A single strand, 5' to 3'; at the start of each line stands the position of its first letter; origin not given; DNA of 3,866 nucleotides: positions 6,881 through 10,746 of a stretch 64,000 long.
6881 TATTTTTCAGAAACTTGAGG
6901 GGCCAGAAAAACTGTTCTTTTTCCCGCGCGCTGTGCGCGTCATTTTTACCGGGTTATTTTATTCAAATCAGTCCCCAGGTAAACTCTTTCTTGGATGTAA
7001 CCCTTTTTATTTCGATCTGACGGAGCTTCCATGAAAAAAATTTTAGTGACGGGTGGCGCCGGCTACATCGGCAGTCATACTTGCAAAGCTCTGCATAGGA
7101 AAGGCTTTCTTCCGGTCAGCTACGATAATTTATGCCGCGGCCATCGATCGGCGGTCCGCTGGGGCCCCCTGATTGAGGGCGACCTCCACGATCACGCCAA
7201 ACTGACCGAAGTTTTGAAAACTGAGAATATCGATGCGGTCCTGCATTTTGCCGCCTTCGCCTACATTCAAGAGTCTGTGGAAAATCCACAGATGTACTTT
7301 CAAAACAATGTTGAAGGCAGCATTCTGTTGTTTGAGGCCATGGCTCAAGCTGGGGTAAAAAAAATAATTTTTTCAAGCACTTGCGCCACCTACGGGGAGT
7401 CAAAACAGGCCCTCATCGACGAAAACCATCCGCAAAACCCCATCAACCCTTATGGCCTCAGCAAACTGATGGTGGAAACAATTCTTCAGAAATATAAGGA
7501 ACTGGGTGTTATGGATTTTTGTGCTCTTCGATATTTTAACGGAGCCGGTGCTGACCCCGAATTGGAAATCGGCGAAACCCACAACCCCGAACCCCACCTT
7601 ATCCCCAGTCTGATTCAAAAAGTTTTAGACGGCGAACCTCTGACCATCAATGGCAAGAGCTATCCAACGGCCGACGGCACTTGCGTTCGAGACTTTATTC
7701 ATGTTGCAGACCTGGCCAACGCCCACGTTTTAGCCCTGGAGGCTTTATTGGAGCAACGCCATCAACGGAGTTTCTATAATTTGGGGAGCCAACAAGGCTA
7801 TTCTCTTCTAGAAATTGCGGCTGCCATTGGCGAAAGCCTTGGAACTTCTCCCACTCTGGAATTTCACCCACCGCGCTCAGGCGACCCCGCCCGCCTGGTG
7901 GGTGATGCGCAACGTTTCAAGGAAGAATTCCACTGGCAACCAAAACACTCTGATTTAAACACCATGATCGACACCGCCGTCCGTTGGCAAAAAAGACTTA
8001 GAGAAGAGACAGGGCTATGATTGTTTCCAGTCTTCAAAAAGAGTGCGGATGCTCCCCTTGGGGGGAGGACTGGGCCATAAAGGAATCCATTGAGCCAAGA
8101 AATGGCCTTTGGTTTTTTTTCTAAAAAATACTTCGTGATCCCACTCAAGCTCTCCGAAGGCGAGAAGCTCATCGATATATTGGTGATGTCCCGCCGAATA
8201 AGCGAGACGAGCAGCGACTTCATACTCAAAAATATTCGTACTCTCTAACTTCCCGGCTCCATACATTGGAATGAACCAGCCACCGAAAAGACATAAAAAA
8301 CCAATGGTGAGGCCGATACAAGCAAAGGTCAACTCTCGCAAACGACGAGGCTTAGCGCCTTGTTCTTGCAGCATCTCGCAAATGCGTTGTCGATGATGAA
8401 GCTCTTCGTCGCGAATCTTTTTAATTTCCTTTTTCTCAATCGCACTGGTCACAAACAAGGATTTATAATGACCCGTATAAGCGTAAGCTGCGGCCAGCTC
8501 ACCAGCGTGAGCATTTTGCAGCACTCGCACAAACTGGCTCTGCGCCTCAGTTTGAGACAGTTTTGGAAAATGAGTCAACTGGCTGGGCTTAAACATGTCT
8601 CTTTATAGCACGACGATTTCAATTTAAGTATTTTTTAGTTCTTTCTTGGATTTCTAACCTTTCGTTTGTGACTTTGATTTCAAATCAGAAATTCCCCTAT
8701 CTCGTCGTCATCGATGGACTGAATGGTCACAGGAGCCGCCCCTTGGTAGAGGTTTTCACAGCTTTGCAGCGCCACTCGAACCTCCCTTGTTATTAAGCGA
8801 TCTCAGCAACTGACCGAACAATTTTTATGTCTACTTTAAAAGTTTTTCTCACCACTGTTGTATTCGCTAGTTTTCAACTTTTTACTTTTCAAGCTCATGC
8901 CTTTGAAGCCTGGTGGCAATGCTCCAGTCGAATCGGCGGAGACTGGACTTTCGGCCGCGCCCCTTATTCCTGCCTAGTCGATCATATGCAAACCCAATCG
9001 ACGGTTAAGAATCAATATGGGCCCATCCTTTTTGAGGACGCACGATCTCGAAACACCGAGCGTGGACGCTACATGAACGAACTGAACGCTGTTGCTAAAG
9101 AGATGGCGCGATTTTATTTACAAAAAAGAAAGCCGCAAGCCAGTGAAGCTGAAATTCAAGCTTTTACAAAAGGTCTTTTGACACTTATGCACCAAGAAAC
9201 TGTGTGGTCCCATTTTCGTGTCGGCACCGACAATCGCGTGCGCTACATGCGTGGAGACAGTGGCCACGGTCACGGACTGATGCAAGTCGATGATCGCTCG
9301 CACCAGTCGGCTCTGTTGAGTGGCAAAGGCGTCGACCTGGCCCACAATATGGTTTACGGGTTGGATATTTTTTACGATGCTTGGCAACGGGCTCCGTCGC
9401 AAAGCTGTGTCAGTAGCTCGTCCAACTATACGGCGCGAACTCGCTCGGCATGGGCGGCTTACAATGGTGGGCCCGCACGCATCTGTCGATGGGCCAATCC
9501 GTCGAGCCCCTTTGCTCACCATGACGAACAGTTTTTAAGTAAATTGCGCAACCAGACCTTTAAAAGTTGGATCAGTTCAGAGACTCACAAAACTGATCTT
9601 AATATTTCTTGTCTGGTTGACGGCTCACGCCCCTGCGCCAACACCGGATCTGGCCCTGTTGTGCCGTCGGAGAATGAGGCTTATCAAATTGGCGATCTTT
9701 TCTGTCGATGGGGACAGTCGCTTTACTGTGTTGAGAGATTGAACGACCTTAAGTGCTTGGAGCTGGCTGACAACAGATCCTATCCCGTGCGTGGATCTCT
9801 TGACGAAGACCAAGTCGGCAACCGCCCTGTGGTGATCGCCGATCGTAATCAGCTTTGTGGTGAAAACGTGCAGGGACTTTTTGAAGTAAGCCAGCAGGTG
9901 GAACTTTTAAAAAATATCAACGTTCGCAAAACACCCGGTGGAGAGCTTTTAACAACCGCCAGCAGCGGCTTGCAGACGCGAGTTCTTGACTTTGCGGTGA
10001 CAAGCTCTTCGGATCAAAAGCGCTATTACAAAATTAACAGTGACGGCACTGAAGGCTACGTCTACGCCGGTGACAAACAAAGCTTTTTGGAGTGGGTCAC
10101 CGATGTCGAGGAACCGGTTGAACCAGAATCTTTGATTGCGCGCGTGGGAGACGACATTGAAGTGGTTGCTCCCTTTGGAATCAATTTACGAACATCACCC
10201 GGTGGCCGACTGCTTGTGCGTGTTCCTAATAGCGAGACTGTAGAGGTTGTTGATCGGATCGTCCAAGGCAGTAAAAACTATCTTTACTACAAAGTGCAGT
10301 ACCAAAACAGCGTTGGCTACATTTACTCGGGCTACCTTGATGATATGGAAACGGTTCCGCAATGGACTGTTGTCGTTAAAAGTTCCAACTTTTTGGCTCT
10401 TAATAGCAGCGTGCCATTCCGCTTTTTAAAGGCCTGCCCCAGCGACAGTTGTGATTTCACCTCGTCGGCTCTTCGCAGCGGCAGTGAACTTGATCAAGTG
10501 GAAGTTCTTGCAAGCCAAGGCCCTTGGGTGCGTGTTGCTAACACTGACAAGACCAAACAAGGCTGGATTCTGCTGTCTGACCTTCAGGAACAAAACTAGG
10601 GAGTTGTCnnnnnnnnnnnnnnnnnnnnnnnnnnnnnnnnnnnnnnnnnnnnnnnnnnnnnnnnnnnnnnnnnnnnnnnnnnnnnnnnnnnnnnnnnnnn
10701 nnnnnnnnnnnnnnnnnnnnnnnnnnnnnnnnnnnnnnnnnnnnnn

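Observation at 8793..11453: Candidate predatory muramidase plus self-protection pair: g-type lysozyme-SH3b followed by a membrane-tethered HEAT-like protein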

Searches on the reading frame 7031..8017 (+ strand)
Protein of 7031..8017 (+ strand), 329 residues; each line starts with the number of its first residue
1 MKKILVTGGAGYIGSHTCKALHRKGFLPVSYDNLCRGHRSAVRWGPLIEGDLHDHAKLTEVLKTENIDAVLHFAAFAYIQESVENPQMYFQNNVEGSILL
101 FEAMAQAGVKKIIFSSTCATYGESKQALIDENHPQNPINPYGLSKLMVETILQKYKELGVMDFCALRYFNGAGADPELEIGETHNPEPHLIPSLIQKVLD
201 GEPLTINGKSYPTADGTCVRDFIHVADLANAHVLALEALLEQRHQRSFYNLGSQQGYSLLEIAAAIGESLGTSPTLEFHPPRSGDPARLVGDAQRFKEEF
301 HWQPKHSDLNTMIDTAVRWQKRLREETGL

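Call 79: search_protein_families(library=pfam, proteins=[window:7031-8017:+], max_evalue=0.001)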
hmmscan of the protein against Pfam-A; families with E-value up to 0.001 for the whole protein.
window:7031-8017:+ (329 aa): 8 families
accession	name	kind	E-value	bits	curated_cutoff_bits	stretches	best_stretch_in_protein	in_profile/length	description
PF01370.27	Epimerase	-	7.2e-58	196.3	20.9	1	4-252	1-240/240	NAD dependent epimerase/dehydratase family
PF16363.11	GDP_Man_Dehyd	-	1.7e-47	163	27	1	5-307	1-324/332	GDP-mannose 4,6 dehydratase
PF01073.25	3Beta_HSD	-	3.4e-19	69.4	22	1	5-167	1-177/280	3-beta hydroxysteroid dehydrogenase/isomerase family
PF04321.23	RmlD_sub_bind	-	6.8e-17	61.9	27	1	3-156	2-140/287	RmlD substrate binding domain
PF02719.21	Polysacc_synt_2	-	1.1e-14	54.7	20.2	1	50-173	61-173/293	Polysaccharide biosynthesis protein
PF05368.20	NmrA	-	3.7e-07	30.5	27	1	2-126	3-116/298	NmrA-like family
PF07993.18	NAD_binding_4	-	7.9e-07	28.9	20.1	1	64-167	86-203/258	Male sterility protein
PF13460.12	NAD_binding_10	-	1.4e-06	28.7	27.2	1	8-153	1-132/184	NAD(P)H-binding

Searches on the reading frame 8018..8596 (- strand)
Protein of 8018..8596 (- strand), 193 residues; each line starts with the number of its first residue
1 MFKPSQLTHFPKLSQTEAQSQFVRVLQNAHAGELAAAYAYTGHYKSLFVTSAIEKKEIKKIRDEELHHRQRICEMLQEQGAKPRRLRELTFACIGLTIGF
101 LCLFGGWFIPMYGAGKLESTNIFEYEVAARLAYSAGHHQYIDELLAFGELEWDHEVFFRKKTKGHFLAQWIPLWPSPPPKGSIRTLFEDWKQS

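Call 79: search_protein_families(library=pfam, proteins=[window:8018-8596:-], max_evalue=0.001)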
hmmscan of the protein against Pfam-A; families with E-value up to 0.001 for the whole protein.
window:8018-8596:- (193 aa): 1 family
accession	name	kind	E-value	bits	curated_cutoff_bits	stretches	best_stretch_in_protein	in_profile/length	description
PF03232.19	COQ7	-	7.7e-08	32.6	23.5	1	23-101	4-80/169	Ubiquinone biosynthesis protein COQ7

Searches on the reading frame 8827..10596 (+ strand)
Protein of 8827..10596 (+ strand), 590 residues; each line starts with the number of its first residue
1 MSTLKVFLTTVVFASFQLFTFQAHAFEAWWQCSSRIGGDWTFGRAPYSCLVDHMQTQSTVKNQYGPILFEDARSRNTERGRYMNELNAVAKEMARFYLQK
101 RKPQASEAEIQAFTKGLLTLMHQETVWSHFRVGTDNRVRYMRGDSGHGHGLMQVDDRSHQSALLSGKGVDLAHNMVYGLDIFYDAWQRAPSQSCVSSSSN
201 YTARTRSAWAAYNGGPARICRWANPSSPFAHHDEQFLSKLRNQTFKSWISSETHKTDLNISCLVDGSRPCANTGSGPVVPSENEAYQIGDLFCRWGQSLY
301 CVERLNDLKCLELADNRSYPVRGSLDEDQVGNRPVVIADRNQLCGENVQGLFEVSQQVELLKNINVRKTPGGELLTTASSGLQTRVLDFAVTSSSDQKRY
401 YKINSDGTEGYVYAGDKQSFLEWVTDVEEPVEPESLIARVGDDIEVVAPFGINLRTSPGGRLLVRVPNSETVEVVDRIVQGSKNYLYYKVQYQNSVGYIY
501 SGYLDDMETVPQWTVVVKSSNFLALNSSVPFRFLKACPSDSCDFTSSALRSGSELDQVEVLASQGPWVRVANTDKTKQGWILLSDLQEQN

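Call 3: search_protein_families(library=pfam, proteins=[window:8827-10596:+], max_evalue=1)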
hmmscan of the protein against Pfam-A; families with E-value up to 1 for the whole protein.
window:8827-10596:+ (590 aa): 4 families
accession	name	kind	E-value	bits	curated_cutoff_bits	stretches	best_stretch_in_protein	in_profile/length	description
PF08239.17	SH3_3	-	9.9e-16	58.1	27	3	451-505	2-54/54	Bacterial SH3 domain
PF06347.19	SH3_4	-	0.057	13.6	24.1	0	558-581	27-49/56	Bacterial SH3 domain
PF18993.5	Rv0078B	-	0.12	12.9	27.1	1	77-112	6-41/63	Rv0078B-related antitoxin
PF01464.25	SLT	-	0.18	11.8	21.3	1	119-224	19-106/117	Transglycosylase SLT domain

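Call 4: search_protein_families(library=ncbifam, proteins=[window:8827-10596:+], max_evalue=1)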
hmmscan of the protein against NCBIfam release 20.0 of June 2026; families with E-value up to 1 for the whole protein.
window:8827-10596:+ (590 aa): 1 family
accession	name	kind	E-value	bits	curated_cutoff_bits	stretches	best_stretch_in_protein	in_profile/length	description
NF006018.0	PRK08158.1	equivalog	0.11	11.5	223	1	557-586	30-59/303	YscQ/HrcQ family type III secretion apparatus protein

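Call 5: search_solved_structures(query=window:8827-10596:+, max_evalue=10, show_alignments=3)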
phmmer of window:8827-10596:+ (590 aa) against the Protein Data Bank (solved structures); distinct sequences matched with E-value up to 10: 5.
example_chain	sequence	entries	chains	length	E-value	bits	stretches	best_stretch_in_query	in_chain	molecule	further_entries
3wyh_A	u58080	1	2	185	0.14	13.9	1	138-223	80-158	Lysozyme g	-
1gbs_A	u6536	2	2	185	0.21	13.3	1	142-233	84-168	AUSTRALIAN BLACK SWAN EGG WHITE LYSOZYME | LYSOZYME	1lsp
153l_A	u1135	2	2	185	0.59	11.8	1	142-172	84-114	GOOSE LYSOZYME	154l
5kdg_A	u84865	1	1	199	0.93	11.2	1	339-407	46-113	Gifsy-2 prophage protein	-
8b6h_EA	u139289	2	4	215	1.9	10.2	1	75-128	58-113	COXTT12,Transmembrane protein,Transmembrane protein | COXTT12,Transmembrane protein,Transmembrane protein,Transmembrane protein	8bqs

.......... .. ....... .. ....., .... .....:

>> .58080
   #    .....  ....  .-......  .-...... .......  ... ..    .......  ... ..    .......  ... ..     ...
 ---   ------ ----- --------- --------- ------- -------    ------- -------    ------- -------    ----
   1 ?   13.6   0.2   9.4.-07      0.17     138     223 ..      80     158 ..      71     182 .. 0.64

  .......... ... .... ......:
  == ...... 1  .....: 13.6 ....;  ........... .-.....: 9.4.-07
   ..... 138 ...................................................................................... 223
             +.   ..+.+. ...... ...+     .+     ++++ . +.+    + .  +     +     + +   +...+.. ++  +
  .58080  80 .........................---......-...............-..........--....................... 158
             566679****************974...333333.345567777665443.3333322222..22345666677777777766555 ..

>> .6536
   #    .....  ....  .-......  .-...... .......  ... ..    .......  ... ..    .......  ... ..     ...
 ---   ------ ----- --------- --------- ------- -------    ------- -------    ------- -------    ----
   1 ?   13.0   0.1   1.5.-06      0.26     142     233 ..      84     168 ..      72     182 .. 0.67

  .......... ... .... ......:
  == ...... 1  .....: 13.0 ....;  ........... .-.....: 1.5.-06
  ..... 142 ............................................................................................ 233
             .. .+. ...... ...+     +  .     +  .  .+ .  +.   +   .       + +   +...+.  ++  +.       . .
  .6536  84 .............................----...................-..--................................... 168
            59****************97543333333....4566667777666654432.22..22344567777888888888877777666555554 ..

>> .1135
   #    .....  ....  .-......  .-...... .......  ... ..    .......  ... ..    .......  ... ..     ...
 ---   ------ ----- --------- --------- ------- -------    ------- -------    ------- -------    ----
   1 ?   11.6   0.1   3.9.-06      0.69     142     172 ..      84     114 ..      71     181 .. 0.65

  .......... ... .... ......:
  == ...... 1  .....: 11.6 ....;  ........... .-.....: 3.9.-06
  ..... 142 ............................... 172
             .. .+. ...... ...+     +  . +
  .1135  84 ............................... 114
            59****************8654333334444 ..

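Call 8: find_homologous_proteins(query=window:8827-10596:+, max_evalue=0.001)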
Query window:8827-10596:+ (590 aa): 281 proteins with E <= 0.001 among 8000 candidates; the best 120 are listed.
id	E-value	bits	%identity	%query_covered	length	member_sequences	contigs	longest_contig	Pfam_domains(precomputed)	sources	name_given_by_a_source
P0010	0.0e+0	1371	100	100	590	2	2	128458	PF08239.18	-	-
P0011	1.2e-276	937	65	100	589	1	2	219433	PF08239.18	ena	-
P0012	1.9e-238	811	58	98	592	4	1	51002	PF08239.18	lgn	-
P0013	4.9e-238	810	59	100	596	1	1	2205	PF08239.18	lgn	-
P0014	9.4e-223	759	55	100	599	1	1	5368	PF08239.18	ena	-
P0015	1.4e-222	759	57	96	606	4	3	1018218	PF08239.18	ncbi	-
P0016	7.6e-219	746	55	97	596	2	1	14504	PF07653.24,PF08239.18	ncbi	-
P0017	5.0e-218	743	54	99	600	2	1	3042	PF08239.18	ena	-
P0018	6.4e-218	743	56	96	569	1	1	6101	PF08239.18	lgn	-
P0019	2.2e-214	731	56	98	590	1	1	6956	-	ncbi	-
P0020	1.9e-189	649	49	100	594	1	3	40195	PF07653.24,PF08239.18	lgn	-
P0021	1.9e-186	639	49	100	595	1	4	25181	-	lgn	-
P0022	2.2e-164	566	49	91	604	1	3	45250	PF08239.18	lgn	-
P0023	1.0e-136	475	38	83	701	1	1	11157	PF08239.18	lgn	-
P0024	8.1e-135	469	40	99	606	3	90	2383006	PF08239.18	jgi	jgi:hypothetical protein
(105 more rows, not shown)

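Call 19: search_solved_structures(query=A3, max_evalue=1, show_alignments=2)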
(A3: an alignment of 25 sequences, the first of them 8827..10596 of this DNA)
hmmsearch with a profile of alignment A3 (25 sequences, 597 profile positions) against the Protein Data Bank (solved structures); distinct sequences matched with E-value up to 1: 6.
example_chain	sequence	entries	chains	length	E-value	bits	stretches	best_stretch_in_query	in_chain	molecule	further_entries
153l_A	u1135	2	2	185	0.0047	18.8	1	140-188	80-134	GOOSE LYSOZYME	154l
3wyh_A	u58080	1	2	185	0.01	17.7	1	139-165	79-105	Lysozyme g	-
1gbs_A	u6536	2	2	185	0.018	16.9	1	140-164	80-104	AUSTRALIAN BLACK SWAN EGG WHITE LYSOZYME | LYSOZYME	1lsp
3mgw_A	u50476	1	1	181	0.089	14.6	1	145-163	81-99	Lysozyme g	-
4g9s_A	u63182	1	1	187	0.1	14.4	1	145-163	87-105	Goose-type lysozyme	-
8feh_D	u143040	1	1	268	0.91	11.2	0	47-90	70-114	Minor capsid protein A1 fusion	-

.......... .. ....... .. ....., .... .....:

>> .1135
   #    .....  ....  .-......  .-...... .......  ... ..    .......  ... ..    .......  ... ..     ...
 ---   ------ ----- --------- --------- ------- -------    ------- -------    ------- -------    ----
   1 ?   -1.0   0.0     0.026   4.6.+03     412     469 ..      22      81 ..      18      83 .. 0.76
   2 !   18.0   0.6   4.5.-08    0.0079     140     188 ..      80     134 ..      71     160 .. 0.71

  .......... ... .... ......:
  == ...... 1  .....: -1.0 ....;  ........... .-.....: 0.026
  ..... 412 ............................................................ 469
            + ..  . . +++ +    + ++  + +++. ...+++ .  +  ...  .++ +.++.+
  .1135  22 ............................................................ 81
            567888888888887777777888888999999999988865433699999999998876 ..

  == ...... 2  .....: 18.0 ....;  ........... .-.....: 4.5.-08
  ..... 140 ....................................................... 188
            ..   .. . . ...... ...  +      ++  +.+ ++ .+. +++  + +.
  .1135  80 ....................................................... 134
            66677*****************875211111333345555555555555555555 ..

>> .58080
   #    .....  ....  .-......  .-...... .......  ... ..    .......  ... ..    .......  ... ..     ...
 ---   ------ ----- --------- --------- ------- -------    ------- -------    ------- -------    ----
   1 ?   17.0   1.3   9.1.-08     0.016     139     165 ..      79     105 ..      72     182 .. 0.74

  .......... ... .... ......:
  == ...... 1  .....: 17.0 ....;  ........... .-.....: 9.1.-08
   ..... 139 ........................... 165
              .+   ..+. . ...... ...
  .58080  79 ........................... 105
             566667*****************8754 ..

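Call 38: find_related_loci(query=A3, collection=genome_contigs, flank=3000)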
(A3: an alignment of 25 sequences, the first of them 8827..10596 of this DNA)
Query A3 (590 aa) in genome_contigs; peptide patterns used: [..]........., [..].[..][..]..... (x = any residue, [..] = any of these).
378 stretches matched a pattern; 192 encode a relative of the query (tblastn E <= 1e-3); the best 80 are kept; 80 distinct loci.
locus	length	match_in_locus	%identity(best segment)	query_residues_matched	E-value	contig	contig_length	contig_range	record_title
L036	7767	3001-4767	94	1-589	0e+0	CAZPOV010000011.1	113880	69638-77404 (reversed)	MAG TPA_asm: uncultured Pseudobdellovibrionaceae bacterium isolate SRP321284_co1_298 genome assembly, contig: NODE_170_l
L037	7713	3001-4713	57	23-590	0e+0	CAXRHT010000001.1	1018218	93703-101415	MAG: Bdellovibrionales bacterium isolate YZ14B_1.26 genome assembly, contig: k141_620967, whole genome shotgun sequence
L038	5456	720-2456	55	7-581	0e+0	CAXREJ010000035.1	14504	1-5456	MAG: Bdellovibrionales bacterium isolate YZ09aB_3.4 genome assembly, contig: k141_455662, whole genome shotgun sequence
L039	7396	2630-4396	39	8-587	5e-137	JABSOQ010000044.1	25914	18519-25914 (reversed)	MAG: Bdellovibrionales bacterium isolate DT_12 DT-Bdellovibrionales-2_scaffold_44, whole genome shotgun sequence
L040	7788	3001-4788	37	1-581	5e-125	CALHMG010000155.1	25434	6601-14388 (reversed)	MAG: uncultured Gammaproteobacteria bacterium isolate R2_Bin_MAXBIN__073_sub_1 genome assembly, contig: c_000001547572,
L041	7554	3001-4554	38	7-518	6e-123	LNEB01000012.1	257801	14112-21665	MAG: Bdellovibrionales bacterium Ga0074139 Ga0074139_111.1, whole genome shotgun sequence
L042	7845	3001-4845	36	3-586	4e-123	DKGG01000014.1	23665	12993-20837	MAG TPA_asm: Bdellovibrionaceae bacterium UBA6776 UBA6776_contig_14333, whole genome shotgun sequence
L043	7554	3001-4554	37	4-518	1e-121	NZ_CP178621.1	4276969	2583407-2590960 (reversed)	Bdellovibrio sp. HCB337 chromosome, complete genome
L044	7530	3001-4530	38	1-514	8e-120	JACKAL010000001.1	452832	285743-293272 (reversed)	MAG: Bdellovibrionaceae bacterium isolate HK-STAS-BDEL-4 HK-STAS-BDEL-4_1, whole genome shotgun sequence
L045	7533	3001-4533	39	8-513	2e-119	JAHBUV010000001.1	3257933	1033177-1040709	MAG: Bdellovibrionaceae bacterium isolate ACE_BDE1 BDE1_1, whole genome shotgun sequence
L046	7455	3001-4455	40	29-521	1e-119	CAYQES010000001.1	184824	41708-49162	MAG TPA_asm: uncultured Bdellovibrionales bacterium isolate SRP329715_co2_368 genome assembly, contig: NODE_132_length_1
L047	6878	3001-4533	38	6-514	6e-119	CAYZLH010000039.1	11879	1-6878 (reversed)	MAG TPA_asm: uncultured Bdellovibrionales bacterium isolate SRP319275_co1_73 genome assembly, contig: NODE_6529_length_1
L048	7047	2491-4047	38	1-513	1e-118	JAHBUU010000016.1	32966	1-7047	MAG: Bdellovibrionaceae bacterium isolate ACE_BDE5 BDE5_16, whole genome shotgun sequence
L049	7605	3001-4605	37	1-533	1e-118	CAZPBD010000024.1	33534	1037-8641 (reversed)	MAG TPA_asm: uncultured Pseudobdellovibrionaceae bacterium isolate SRP302895_co1_280 genome assembly, contig: NODE_2310_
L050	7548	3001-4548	37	7-517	6e-116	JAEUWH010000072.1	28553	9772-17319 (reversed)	MAG: Bdellovibrionaceae bacterium isolate new MAG-402 k141_1764884, whole genome shotgun sequence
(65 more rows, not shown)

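Call 56: search_protein_families(library=phrogs, proteins=[window:8827-10596:+], max_evalue=0.1)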
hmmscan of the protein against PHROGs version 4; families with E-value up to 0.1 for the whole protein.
window:8827-10596:+ (590 aa): 0 families

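Call 68: search_protein_families(library=pfam, alignment_id=A3, max_evalue=1)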
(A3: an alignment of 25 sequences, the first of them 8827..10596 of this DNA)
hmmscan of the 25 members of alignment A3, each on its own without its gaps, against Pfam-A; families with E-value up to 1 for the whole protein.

A. member 1, window:8827-10596:+ (590 aa): 4 families
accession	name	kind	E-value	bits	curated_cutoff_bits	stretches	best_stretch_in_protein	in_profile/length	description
PF08239.17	SH3_3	-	9.9e-16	58.1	27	3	451-505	2-54/54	Bacterial SH3 domain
PF06347.19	SH3_4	-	0.057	13.6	24.1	0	558-581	27-49/56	Bacterial SH3 domain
PF18993.5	Rv0078B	-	0.12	12.9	27.1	1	77-112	6-41/63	Rv0078B-related antitoxin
PF01464.25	SLT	-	0.18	11.8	21.3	1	119-224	19-106/117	Transglycosylase SLT domain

B. families by the number of members that match (of 25 scanned): 17 families
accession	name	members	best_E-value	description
PF08239.17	SH3_3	22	6.5e-20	Bacterial SH3 domain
PF01464.25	SLT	15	0.0055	Transglycosylase SLT domain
PF18348.7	SH3_16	10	1.6e-06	Bacterial dipeptidyl-peptidase Sh3 domain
PF07653.23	SH3_2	9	1.9e-05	Variant SH3 domain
PF06347.19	SH3_4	6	0.0023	Bacterial SH3 domain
PF00018.34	SH3_1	3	0.029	SH3 domain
PF18993.5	Rv0078B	2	0.013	Rv0078B-related antitoxin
PF23795.1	SH3_YKFC_2nd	2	0.035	YKFC SH3b2 domain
PF05887.16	Trypan_PARP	1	0.00019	Procyclic acidic repetitive protein (PARP)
PF13457.12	GW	1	0.059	GW (Gly-Tryp) dipeptide domain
PF18914.6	DUF5666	1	0.075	Domain of unknown function (DUF5666)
PF15933.10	RnlB_antitoxin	1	0.087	Antitoxin to bacterial toxin RNase LS or RnlA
PF22884.1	Tea_C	1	0.11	Telomere ends associated C-terminal domain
PF04500.22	FLYWCH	1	0.11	FLYWCH zinc finger domain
PF19791.4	DUF6275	1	0.22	Family of unknown function (DUF6275)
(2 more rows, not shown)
